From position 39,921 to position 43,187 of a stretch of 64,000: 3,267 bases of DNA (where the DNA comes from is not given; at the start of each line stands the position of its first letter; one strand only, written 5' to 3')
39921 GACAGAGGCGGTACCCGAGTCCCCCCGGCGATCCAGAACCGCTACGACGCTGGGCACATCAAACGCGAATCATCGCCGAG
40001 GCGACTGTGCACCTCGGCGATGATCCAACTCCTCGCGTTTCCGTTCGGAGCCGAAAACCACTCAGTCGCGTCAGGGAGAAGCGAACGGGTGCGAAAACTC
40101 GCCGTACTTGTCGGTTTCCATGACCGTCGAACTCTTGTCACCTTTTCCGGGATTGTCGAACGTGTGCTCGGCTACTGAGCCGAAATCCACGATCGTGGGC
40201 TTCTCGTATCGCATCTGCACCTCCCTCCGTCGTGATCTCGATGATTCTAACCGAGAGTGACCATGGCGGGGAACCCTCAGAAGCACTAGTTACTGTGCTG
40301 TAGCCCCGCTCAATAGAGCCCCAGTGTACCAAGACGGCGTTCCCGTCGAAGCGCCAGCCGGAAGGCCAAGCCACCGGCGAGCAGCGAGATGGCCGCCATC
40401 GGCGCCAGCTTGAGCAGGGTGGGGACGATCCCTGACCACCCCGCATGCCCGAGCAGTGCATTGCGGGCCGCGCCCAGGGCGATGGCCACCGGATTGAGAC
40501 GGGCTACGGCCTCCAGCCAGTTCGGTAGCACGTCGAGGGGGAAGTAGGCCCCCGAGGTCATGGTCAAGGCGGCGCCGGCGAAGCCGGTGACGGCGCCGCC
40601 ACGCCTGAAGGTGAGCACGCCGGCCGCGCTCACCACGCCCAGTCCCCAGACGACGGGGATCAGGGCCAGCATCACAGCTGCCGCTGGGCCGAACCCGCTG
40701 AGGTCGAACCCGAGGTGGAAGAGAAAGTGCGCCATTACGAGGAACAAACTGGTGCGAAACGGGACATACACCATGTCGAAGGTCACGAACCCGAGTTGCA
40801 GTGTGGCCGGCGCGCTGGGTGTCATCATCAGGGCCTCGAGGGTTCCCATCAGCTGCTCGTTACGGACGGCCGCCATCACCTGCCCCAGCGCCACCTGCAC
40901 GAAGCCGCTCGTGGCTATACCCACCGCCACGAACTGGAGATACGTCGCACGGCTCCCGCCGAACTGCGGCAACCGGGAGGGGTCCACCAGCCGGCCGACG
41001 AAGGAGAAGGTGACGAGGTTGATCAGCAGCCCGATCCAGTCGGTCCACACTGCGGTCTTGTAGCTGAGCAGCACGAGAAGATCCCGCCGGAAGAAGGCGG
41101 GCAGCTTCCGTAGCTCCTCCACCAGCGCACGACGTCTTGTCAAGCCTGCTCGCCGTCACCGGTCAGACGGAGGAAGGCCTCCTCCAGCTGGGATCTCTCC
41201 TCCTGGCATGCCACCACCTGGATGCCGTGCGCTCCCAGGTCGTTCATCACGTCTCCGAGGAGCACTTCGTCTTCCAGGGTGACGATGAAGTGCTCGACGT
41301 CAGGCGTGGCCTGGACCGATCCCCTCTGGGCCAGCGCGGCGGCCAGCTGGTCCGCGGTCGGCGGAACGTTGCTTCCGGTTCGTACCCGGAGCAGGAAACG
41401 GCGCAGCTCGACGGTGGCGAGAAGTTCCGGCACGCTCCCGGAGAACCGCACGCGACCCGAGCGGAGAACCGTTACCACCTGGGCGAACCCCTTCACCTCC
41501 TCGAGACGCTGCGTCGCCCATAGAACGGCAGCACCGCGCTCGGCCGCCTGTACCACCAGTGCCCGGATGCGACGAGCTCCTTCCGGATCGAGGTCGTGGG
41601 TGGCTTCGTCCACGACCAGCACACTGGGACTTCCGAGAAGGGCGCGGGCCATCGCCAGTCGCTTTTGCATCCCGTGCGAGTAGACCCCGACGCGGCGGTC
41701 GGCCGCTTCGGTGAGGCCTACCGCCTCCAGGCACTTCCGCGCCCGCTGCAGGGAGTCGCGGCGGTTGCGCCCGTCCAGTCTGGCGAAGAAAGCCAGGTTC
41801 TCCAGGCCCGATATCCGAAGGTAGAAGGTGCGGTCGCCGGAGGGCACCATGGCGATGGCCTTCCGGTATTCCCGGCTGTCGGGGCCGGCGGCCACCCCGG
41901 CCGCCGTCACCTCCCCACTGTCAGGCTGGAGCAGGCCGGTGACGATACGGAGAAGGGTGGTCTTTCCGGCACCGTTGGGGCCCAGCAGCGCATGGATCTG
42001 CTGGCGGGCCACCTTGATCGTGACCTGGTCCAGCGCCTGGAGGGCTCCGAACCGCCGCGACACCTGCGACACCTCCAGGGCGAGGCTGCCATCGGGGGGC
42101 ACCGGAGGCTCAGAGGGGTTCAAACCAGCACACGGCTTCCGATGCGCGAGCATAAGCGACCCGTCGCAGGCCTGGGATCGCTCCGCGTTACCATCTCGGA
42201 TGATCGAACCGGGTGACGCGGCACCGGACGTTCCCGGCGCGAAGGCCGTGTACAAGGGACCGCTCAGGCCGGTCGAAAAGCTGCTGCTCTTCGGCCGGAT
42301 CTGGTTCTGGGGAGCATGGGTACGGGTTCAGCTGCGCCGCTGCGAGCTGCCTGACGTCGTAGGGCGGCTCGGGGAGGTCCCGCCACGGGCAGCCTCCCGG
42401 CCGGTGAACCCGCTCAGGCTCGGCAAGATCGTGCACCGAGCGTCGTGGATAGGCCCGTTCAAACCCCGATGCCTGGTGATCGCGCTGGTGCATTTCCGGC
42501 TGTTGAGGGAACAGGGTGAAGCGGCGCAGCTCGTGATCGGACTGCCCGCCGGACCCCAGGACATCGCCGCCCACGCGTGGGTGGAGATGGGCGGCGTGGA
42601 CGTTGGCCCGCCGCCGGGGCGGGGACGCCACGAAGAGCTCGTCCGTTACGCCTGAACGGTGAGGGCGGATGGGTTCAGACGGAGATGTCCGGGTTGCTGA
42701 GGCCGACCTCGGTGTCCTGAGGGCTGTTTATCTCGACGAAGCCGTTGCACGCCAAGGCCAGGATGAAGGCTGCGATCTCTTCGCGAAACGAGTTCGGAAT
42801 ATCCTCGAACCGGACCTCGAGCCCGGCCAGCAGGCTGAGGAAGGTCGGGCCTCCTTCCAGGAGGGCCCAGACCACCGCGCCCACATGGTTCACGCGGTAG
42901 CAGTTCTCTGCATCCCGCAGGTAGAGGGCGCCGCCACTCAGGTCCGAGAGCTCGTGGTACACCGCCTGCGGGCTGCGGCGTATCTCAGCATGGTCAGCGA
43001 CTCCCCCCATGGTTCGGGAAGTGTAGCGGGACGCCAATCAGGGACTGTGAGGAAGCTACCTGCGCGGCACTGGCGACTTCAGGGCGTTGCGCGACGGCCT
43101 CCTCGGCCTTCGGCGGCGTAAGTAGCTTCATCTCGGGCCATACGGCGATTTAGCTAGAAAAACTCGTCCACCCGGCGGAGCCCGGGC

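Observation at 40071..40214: Precursor has a textbook leader motif but predicts an Asp-1 core and an unusual ring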

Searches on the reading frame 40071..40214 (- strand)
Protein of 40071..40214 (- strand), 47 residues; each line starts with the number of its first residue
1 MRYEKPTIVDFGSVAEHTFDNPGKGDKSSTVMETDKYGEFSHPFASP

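Call 7: search_protein_families(library=ncbifam, proteins=[window:40071-40214:-], max_evalue=1)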
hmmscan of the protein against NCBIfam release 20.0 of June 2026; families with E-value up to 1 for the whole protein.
window:40071-40214:- (47 aa): 1 family
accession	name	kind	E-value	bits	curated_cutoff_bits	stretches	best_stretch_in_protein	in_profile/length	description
NF033521.1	lasso_leader_L3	domain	0.00068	19.5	19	1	3-16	1-14/20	lasso RiPP family leader peptide-containing protein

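Call 9: find_homologous_proteins(query=window:40074-40214:-, max_evalue=10)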
Query seq(47 aa) (47 aa): 22 proteins with E <= 10 among 22 candidates.
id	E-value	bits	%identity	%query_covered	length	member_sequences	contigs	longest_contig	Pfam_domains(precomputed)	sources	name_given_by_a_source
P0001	8.5e-25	102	100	100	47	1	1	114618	-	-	-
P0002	3.7e-21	91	85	100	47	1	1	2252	-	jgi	jgi:hypothetical protein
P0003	1.6e-20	89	85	100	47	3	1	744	-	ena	-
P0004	1.7e-19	85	91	91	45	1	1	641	-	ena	-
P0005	1.5e-18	83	78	98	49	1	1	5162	-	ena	-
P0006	2.6e-18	82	80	96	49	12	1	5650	-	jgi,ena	jgi:hypothetical protein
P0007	2.6e-18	82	79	100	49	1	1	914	-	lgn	-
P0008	5.6e-18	81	77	100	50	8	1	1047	-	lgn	-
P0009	9.7e-18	80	79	100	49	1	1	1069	-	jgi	jgi:hypothetical protein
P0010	1.3e-17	80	77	100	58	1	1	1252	-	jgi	jgi:hypothetical protein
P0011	1.8e-17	79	78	98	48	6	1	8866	-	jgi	jgi:hypothetical protein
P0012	1.9e-17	79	72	100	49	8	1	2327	-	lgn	-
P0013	2.2e-17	79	74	98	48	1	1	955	-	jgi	jgi:hypothetical protein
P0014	2.3e-17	79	70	98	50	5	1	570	-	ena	-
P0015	3.5e-17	78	79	91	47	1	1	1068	-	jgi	jgi:hypothetical protein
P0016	1.3e-16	77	80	94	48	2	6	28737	-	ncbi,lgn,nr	ncbi:MAG TPA: hypothetical protein VFH90_06360 [Candidatus Limnocylindria bacterium]|nr:hypothetical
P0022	1.4e-13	67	66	98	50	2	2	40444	-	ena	-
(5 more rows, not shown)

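Call 11: find_encoding_contigs(protein=P0022, flank=10000, max_places=3)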
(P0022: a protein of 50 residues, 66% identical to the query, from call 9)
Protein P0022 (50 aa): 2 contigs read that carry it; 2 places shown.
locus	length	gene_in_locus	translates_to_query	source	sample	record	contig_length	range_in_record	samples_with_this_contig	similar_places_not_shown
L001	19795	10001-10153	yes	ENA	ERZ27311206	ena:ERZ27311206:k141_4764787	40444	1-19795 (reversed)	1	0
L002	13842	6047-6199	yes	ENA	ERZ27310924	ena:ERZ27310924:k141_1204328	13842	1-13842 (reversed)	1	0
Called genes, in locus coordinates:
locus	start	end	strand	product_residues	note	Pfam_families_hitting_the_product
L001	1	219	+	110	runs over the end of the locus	-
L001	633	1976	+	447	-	PF07602:DUF1565 (faint), PF22842:Pel9A-like_beta_helix, PF05048:NosD, PF13229:Beta_helix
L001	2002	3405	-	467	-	-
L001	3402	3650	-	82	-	-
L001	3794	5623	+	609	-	-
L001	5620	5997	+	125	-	-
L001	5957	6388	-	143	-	PF00226:DnaJ (weak)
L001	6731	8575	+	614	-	PF00395:SLH (weak), PF17963:Big_9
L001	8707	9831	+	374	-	PF14907:NTP_transf_5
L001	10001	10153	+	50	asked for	-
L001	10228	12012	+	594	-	PF13522:GATase_6 (weak), PF13537:GATase_7, PF00733:Asn_synthase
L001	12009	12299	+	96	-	PF05402:PqqD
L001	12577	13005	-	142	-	PF13471:Transglut_core3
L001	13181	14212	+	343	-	PF06325:PrmA, PF13847:Methyltransf_31, PF13649:Methyltransf_25, PF22528:PRMT_C (weak)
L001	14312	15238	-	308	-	PF27840:ScmC (weak), PF07475:Hpr_kinase_C (weak)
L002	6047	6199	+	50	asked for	-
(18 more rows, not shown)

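Call 12: find_encoding_contigs(protein=P0016, flank=10000, max_places=4)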
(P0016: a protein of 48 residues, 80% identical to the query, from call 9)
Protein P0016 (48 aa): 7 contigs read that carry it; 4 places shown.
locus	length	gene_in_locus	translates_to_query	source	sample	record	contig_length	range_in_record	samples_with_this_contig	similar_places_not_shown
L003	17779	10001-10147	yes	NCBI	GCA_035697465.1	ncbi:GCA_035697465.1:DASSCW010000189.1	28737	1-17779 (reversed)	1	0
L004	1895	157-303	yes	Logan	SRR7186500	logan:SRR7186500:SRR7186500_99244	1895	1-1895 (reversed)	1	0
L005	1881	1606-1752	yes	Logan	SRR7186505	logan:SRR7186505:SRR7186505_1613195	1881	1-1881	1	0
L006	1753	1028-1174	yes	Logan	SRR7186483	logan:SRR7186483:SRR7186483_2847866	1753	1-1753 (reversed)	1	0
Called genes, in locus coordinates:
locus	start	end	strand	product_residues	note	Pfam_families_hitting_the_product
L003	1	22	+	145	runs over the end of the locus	-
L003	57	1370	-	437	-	-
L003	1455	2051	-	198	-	PF14803:Zn_ribbon_Nudix, PF00293:NUDIX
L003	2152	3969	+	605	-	PF05977:MFS_3, PF07690:MFS_1, PF00027:cNMP_binding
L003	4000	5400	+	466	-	PF01406:tRNA-synt_1e, PF09334:tRNA-synt_1g (faint), PF23493:CysS_C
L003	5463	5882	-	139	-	-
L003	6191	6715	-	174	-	-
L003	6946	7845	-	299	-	PF00196:GerE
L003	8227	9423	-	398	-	-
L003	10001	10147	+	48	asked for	-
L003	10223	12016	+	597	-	PF13522:GATase_6 (weak), PF13537:GATase_7, PF00733:Asn_synthase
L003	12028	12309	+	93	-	PF05402:PqqD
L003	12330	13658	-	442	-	PF05175:MTS (weak), PF13847:Methyltransf_31 (weak), PF13649:Methyltransf_25 (weak)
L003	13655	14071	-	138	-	PF13471:Transglut_core3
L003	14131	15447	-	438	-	PF05175:MTS, PF13847:Methyltransf_31 (weak)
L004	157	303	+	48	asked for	-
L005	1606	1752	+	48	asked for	-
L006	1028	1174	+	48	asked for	-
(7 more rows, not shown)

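Call 29: find_related_loci(query=A1, collection=genome_contigs, flank=10000)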
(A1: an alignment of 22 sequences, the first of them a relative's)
Query A1 (47 aa) in genome_contigs; peptide patterns used: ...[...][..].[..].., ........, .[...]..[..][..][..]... (x = any residue, [..] = any of these).
72 stretches matched a pattern; 52 encode a relative of the query (tblastn E <= 1e-3); 52 distinct loci.
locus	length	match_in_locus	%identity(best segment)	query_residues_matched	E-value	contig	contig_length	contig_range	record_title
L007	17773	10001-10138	76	1-46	1e-20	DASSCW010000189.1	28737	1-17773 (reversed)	MAG TPA_asm: Candidatus Limnocylindria bacterium isolate SMAG_U932 k141_536903, whole genome shotgun sequence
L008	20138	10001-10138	70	1-46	2e-20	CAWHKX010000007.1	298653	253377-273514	MAG: uncultured Actinomycetes bacterium isolate MFD02840.bin.2.220 genome assembly, contig: contig_78152, whole genome s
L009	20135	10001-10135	73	3-47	5e-20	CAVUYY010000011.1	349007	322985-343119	MAG: uncultured Gaiellaceae bacterium isolate MFD05567.bin.2.243 genome assembly, contig: contig_36576, whole genome sho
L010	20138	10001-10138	74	1-46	7e-20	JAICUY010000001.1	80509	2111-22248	MAG: Steroidobacteraceae bacterium isolate HEB_FP_1_bin.9 k141_2029506_length_80509_cov_13.0012, whole genome shotgun se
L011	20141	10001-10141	68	1-47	1e-19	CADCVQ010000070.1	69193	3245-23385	MAG: uncultured Solirubrobacteraceae bacterium isolate AVDCRST_MAG67 genome assembly, contig: NODE25, whole genome shotg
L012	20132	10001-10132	75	4-47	1e-19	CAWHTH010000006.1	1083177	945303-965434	MAG: uncultured Conexibacteraceae bacterium isolate MFD09206.bin.1.6 genome assembly, contig: contig_5126, whole genome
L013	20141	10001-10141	70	1-47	2e-19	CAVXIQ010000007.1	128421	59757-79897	MAG: uncultured Gaiellaceae bacterium isolate MFD03066.bin.2.140 genome assembly, contig: contig_64924, whole genome sho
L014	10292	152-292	74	1-46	2e-18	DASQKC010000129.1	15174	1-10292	MAG TPA_asm: Actinomycetota bacterium isolate SMAG_U11902 k141_262997, whole genome shotgun sequence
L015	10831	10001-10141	74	1-46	3e-18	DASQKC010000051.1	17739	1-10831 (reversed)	MAG TPA_asm: Actinomycetota bacterium isolate SMAG_U11902 k141_3597194, whole genome shotgun sequence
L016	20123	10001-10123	66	3-43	2e-16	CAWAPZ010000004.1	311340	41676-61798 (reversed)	MAG: Vicinamibacterales bacterium isolate MFD02840.bin.2.176 genome assembly, contig: contig_12144, whole genome shotgun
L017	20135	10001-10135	69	3-46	4e-16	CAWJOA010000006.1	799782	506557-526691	MAG: uncultured Chloroflexia bacterium isolate MFD02840.bin.2.336 genome assembly, contig: contig_21770, whole genome sh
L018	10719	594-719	67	3-43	3e-15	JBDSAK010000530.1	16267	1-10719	MAG: Mycobacteriales bacterium isolate cluster1_bin.108 k127_9283480, whole genome shotgun sequence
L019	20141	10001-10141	64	1-46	8e-15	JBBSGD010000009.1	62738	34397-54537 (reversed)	MAG: Actinomycetota bacterium isolate LS2_sbin.26 LS2_sbin.26_K_204597_L_62738_cov_72.1081, whole genome shotgun sequenc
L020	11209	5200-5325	64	3-43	4e-14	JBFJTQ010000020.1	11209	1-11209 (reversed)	MAG: Candidatus Binatia bacterium isolate Mix_sand19.2022.05.D.23 k141_2096352_length_11209_cov_7.0000, whole genome sho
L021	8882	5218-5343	64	3-43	4e-14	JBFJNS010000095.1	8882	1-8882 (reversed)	MAG: Candidatus Binatia bacterium isolate Mix_sand17.2022.03.Z.66 k141_1220366_length_8882_cov_9.3104, whole genome shot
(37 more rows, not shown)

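Call 35: find_homologous_proteins(query=A1, max_evalue=10)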
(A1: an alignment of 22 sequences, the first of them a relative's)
Query A1 (22 sequences) (47 aa, profile of the alignment): 600 proteins with E <= 10 among 1801 candidates; the best 120 are listed.
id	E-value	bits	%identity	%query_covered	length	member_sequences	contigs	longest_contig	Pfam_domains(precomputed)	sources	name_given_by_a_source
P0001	3.7e-28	115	100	100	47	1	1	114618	-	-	-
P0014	6.0e-28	114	70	98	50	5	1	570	-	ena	-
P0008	9.6e-28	113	77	100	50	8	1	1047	-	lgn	-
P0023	1.0e-27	113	72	100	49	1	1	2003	-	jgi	jgi:hypothetical protein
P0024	1.1e-27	113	74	100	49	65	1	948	-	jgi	-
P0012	1.5e-27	113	72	100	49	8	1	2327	-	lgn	-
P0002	1.8e-27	113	85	100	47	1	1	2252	-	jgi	jgi:hypothetical protein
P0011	2.0e-27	112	78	98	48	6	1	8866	-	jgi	jgi:hypothetical protein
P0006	2.0e-27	112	80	96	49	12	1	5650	-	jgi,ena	jgi:hypothetical protein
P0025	3.2e-27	112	78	96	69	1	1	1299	-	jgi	-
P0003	3.6e-27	112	85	100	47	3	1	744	-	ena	-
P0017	3.6e-27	112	80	94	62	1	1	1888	-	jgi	jgi:hypothetical protein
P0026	3.8e-27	111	82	96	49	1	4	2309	-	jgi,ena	-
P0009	3.8e-27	111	79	100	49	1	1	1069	-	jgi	jgi:hypothetical protein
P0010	3.9e-27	111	77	100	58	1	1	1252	-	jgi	jgi:hypothetical protein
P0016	5.2e-27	111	80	94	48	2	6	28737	-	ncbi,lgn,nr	ncbi:MAG TPA: hypothetical protein VFH90_06360 [Candidatus Limnocylindria bacterium]|nr:hypothetical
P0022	2.0e-24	103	66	98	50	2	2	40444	-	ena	-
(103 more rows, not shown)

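Call 38: search_protein_representatives(alignment_id=A1)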
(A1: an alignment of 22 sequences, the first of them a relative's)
Query: 22 sequences, 49 profile positions. Proteins with E-value up to 0.001 (for the whole library): 98; up to 1e-10: 14; up to 1e-30: 0. The best 98 are listed.
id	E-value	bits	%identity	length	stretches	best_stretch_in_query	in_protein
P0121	1.4e-20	88.8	-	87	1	1-49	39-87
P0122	1.6e-19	85.4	-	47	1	3-48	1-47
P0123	8.6e-19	83.1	-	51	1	3-48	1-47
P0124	2.7e-17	78.3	-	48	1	3-48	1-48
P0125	2.7e-16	75.1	-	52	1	4-47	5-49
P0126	1.7e-15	72.5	-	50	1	4-46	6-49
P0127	2.1e-15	72.2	-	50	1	4-46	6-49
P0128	4.2e-14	68.1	-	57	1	3-45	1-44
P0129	5.7e-13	64.4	-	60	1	2-43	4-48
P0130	5.2e-12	61.4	-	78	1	2-43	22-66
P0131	6.8e-12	61.0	-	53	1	3-47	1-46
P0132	4.5e-11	58.4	-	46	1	3-46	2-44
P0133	7.3e-11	57.7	-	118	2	2-29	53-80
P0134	9.4e-11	57.3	-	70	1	4-30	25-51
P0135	1.2e-10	57.0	-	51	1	3-43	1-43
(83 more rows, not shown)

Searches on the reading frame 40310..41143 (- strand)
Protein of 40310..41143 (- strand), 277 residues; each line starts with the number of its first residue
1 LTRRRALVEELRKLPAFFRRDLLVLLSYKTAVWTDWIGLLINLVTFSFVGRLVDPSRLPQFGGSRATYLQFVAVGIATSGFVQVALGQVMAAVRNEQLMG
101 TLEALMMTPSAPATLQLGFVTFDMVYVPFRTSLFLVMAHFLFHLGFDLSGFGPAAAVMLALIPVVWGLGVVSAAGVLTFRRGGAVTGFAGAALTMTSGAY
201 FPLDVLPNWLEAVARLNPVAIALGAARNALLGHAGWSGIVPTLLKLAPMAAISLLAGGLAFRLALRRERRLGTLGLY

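Call 6: search_protein_families(library=pfam, proteins=[window:40310-41143:-], max_evalue=0.01)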
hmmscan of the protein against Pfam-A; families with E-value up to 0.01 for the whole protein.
window:40310-41143:- (277 aa): 2 families
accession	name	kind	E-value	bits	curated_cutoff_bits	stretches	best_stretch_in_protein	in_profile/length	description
PF01061.29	ABC2_membrane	-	5.9e-11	42.7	26.9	1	65-230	51-210/211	ABC-2 type transporter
PF12698.13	ABC2_membrane_3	-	0.0002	21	31.6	1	64-257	156-345/347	ABC-2 family transporter protein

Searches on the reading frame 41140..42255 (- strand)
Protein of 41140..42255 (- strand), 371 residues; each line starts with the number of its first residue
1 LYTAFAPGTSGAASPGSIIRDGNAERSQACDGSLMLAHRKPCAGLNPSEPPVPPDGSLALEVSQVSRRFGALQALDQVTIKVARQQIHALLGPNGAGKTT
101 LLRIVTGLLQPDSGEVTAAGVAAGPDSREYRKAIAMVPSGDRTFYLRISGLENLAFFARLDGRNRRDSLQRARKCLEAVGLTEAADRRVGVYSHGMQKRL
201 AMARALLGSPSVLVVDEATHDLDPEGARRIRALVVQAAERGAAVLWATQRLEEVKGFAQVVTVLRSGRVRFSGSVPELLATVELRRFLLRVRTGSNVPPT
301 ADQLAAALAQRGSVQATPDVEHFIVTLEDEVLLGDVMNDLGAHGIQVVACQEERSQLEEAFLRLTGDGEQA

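Call 6: search_protein_families(library=pfam, proteins=[window:41140-42255:-], max_evalue=0.01)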
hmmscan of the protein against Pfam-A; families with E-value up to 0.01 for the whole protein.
window:41140-42255:- (371 aa): 9 families
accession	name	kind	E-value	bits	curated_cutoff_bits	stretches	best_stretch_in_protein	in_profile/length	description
PF00005.33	ABC_tran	-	7e-29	101.6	25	1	75-219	1-136/137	ABC transporter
PF13304.12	AAA_21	-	1.7e-09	38.6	27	1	87-116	1-29/304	AAA domain, putative AbiEii toxin, Type IV TA system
PF13401.12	AAA_22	-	6.7e-07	30.1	27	1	84-246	4-121/130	AAA domain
PF13604.12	AAA_30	-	0.0001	22.6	27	1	83-119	16-52/191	AAA domain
PF13555.12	AAA_29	-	0.00029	21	27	1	75-113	12-50/61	P-loop containing region of AAA domain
PF13191.12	AAA_16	-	0.00051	21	32.6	1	86-236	25-158/167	AAA ATPase domain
PF13514.12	AAA_27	-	0.0016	18.5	22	1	68-109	10-50/206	AAA domain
PF25199.1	nSTAND_NTPase5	-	0.0042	17.4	34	0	82-106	38-62/145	Novel STAND NTPase 5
PF13476.12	AAA_23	-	0.0069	17.5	27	0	79-109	14-43/201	AAA domain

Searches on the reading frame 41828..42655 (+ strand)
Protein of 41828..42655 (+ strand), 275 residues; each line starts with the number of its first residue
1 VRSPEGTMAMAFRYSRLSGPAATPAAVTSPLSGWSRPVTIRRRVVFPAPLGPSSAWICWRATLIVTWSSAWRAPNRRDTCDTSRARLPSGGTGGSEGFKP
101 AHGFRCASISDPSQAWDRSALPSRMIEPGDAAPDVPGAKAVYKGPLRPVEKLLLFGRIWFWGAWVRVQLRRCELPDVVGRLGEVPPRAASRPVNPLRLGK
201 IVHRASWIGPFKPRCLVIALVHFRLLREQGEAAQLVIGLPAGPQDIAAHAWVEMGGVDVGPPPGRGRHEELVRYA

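Call 6: search_protein_families(library=pfam, proteins=[window:41828-42655:+], max_evalue=0.01)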
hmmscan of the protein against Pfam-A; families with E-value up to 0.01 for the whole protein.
window:41828-42655:+ (275 aa): 1 family
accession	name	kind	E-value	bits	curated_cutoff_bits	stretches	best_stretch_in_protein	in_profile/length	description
PF13471.12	Transglut_core3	-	3.3e-16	59.7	26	1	176-265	18-109/117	Transglutaminase-like superfamily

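Call 7: search_protein_families(library=ncbifam, proteins=[window:41828-42655:+], max_evalue=1)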
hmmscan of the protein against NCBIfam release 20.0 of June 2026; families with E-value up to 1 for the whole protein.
window:41828-42655:+ (275 aa): 1 family
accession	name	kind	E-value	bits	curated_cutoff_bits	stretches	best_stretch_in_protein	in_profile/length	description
NF033537.1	lasso_biosyn_B2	equivalog_domain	2.7e-14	53.7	33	1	156-267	6-125/132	lasso peptide biosynthesis B2 protein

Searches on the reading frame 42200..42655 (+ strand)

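Call 55: search_protein_families(library=pfam, proteins=[window:42200-42655:+], max_evalue=0.001)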
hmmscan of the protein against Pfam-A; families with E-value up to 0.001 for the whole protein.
window:42200-42655:+ (151 aa): 1 family
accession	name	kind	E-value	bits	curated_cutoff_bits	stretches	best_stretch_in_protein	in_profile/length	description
PF13471.12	Transglut_core3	-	1e-16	61.3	26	1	50-141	16-109/117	Transglutaminase-like superfamily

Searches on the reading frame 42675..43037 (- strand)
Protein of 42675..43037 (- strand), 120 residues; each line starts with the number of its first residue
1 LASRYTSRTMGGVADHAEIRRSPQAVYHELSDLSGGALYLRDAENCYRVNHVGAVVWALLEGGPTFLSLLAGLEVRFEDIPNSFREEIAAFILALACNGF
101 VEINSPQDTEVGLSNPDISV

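Call 6: search_protein_families(library=pfam, proteins=[window:42675-43037:-], max_evalue=0.01)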
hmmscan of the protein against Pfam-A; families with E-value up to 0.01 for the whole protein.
window:42675-43037:- (120 aa): 1 family
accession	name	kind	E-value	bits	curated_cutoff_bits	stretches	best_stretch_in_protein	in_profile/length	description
PF05402.18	PqqD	-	2.1e-05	25.2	23.4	1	44-100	10-66/67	Coenzyme PQQ synthesis protein D (PqqD)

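Call 7: search_protein_families(library=ncbifam, proteins=[window:42675-43037:-], max_evalue=1)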
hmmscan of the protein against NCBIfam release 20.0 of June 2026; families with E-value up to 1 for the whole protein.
window:42675-43037:- (120 aa): 4 families
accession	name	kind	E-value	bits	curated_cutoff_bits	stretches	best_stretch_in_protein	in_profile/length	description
TIGR04248.1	SCM_PqqD_rel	equivalog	4.8e-06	26.7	100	1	38-101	18-81/84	SynChlorMet cassette protein ScmD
NF033536.1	lasso_PqqD_Bac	exception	0.074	13.2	80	1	45-102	30-87/88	lasso peptide biosynthesis PqqD family chaperone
TIGR02266.1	gmx_TIGR02266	paralog_domain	0.08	13.1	68.7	0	51-92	58-95/96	TIGR02266 family protein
TIGR03859.1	PQQ_PqqD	equivalog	0.082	12.8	46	1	42-100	22-79/81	pyrroloquinoline quinone biosynthesis peptide chaperone PqqD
